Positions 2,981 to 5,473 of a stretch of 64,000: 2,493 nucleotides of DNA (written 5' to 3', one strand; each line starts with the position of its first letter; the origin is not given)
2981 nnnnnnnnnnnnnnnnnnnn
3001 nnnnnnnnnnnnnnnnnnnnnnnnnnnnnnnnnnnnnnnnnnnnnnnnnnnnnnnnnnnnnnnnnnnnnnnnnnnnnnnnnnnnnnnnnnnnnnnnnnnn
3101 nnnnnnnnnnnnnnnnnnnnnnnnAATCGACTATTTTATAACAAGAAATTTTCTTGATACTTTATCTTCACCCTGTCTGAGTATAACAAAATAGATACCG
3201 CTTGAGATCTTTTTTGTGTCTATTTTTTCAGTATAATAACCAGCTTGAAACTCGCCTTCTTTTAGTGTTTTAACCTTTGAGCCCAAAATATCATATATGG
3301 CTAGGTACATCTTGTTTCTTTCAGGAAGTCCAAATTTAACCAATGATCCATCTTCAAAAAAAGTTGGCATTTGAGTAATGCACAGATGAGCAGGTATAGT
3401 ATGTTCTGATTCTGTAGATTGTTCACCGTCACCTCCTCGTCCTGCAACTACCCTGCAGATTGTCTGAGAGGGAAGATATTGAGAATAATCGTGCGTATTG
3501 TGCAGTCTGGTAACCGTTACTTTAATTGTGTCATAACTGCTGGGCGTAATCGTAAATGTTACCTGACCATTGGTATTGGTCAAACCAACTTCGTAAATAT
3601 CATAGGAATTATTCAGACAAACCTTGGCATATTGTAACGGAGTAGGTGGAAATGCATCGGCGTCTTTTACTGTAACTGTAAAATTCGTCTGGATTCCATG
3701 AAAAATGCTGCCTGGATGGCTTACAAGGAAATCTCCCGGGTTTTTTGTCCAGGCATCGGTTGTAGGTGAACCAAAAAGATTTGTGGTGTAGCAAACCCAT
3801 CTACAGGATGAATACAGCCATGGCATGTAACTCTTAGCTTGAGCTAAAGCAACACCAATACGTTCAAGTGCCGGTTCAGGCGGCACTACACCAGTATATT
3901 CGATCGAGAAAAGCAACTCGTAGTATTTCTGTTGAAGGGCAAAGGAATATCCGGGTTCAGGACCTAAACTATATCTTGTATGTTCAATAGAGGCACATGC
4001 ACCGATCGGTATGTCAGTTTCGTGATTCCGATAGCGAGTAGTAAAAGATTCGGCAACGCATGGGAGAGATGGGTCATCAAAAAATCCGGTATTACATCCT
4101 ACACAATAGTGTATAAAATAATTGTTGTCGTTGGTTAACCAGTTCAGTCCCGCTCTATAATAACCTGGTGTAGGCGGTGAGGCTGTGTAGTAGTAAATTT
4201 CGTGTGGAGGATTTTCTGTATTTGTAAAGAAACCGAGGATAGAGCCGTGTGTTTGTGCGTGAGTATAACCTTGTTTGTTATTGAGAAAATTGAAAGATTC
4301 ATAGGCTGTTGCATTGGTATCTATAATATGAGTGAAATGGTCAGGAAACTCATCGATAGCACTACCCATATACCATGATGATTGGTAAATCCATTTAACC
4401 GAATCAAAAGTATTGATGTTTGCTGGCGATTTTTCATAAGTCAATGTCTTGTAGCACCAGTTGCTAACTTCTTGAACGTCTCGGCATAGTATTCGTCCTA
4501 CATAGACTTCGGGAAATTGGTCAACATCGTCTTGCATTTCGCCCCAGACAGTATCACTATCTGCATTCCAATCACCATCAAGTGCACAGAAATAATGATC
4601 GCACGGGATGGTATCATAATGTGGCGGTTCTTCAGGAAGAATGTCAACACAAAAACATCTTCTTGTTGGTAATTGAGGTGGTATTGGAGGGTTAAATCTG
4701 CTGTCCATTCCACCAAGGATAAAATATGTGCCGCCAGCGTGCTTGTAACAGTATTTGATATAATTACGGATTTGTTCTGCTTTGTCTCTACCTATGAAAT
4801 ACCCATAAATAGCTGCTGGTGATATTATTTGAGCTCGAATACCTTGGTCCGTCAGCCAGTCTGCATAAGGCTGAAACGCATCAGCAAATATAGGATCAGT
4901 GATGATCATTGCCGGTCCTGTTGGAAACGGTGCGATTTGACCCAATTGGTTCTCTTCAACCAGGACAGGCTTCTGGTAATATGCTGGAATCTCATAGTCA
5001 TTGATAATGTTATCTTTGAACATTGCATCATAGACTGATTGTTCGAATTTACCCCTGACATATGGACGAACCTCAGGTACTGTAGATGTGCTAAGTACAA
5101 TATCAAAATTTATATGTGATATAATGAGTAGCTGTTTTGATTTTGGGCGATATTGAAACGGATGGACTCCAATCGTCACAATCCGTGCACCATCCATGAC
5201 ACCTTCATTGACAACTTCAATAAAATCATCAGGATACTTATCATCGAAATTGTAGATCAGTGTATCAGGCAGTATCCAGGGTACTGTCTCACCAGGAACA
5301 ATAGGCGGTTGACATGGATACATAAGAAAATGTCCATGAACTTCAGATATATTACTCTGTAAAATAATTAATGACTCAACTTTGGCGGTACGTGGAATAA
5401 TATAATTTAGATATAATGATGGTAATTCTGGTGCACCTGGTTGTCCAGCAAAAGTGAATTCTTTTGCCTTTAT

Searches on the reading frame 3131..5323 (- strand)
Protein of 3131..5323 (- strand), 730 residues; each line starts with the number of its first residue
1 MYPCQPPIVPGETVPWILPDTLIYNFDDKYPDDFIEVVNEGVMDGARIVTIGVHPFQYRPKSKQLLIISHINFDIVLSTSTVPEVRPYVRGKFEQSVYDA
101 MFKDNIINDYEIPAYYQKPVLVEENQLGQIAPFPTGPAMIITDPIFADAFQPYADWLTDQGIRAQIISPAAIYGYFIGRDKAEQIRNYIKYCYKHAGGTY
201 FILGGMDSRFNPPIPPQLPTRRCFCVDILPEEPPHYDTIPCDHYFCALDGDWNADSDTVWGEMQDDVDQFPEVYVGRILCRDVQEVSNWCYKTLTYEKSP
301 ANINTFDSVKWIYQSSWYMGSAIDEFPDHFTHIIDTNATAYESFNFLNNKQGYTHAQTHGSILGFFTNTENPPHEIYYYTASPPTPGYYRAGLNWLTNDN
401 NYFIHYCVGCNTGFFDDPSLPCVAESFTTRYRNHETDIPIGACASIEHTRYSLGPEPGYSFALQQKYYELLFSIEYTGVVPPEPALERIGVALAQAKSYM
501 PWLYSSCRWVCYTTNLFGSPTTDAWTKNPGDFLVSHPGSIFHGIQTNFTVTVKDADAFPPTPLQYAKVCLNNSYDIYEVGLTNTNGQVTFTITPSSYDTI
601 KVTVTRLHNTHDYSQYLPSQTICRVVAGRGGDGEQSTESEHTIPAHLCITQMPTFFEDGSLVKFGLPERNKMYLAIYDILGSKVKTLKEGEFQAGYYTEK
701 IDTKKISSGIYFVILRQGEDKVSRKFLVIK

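Call 3: search_protein_families(library=pfam, proteins=[window:3131-5323:-], max_evalue=1)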
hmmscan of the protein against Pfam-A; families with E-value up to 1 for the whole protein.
window:3131-5323:- (730 aa): 5 families
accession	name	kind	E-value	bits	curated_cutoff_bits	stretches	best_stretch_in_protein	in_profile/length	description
PF01364.23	Peptidase_C25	-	2.2e-37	129.6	23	1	139-522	2-372/374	Peptidase family C25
PF18962.6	Por_Secre_tail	-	6.9e-08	33.1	27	1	668-728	18-75/75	Secretion system C-terminal sorting domain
PF08126.16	Propeptide_C25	-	0.00077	19.1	22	1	14-78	110-173/205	Propeptide_C25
PF02369.22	Big_1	-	0.03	14.8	34.9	1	546-606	19-80/93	Bacterial Ig-like domain (group 1)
PF16640.11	Big_3_5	-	0.11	13.5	35.5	1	534-605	2-68/88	Bacterial Ig-like domain (group 3)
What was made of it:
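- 3131..5595 (-): Upstream partner gene: a gingipain-like C25 cysteine peptidase (signal peptide, weak propeptide match, Peptidase_C25, Ig-like domain, T9SS CTD). It is frameshifted near its 5' end in this window. Peptidase_C25 129.6 bits, Por_Secre_tail 33.1 (call 3).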

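Call 4: search_protein_families(library=ncbifam, proteins=[window:3131-5323:-], max_evalue=1)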
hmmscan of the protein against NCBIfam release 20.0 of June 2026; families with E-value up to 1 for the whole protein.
window:3131-5323:- (730 aa): 3 families
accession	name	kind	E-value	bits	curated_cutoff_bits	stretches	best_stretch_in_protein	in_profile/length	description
TIGR04183.1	Por_Secre_tail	domain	4.2e-07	29.9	23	1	662-728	13-71/72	T9SS type A sorting domain-containing protein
NF033707.1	T9SS_sortase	equivalog_domain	2.4e-06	25.5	420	1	138-300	369-523/1095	type IX secretion system sortase PorU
NF038113.1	T9SSA_dep_M36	equivalog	0.048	11.8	885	1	667-728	811-868/869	T9SS-dependent M36 family metallopeptidase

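Call 83: search_solved_structures(query=window:3131-5323:-, max_evalue=0.01, show_alignments=2)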
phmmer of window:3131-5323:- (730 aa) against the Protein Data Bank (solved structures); distinct sequences matched with E-value up to 0.01: 2.
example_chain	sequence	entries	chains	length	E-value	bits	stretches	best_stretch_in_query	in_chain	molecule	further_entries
1cvr_A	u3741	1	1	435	0.009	17.2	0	255-446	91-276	GINGIPAIN R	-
4ief_B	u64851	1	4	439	0.0093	17.2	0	255-442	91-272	Gingipain R2 Mature Domain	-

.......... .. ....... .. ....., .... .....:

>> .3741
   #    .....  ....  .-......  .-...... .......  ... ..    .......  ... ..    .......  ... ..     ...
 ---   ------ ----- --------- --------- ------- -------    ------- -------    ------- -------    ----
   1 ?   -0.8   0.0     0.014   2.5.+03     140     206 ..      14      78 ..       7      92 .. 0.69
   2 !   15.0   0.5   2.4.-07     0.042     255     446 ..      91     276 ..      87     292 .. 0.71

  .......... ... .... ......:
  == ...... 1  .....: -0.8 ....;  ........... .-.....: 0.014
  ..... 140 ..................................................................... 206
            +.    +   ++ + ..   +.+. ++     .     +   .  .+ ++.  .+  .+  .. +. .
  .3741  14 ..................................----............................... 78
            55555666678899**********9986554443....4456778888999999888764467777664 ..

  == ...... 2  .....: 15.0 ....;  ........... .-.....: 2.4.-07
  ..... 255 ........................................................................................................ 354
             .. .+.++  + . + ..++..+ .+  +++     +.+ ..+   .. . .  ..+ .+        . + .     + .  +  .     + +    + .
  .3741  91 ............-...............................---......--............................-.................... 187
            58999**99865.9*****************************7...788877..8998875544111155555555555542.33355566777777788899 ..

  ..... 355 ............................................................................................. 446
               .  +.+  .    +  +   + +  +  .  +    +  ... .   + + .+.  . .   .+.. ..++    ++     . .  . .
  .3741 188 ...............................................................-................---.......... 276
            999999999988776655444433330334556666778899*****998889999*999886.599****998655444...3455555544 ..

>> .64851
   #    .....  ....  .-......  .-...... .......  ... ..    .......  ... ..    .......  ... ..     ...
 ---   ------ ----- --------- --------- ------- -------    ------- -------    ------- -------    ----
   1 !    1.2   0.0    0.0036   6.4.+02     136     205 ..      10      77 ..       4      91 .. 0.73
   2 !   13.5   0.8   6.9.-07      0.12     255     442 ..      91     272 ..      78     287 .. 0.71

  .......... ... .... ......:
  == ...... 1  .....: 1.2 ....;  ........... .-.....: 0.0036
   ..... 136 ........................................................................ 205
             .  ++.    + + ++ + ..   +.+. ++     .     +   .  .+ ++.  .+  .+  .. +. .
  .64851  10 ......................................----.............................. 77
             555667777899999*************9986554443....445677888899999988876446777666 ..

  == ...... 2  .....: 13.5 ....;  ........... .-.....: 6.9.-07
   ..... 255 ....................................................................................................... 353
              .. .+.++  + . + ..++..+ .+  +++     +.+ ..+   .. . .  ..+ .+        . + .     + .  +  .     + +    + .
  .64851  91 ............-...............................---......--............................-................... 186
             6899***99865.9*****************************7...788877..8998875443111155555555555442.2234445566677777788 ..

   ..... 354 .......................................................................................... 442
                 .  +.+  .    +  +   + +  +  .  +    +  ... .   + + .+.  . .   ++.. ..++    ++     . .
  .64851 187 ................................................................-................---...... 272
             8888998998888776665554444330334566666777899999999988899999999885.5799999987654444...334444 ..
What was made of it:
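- The C25 protein has the RgpB-like gingipain layout and size, and its best solved match is gingipain R, not PorU (calls 3, 83).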
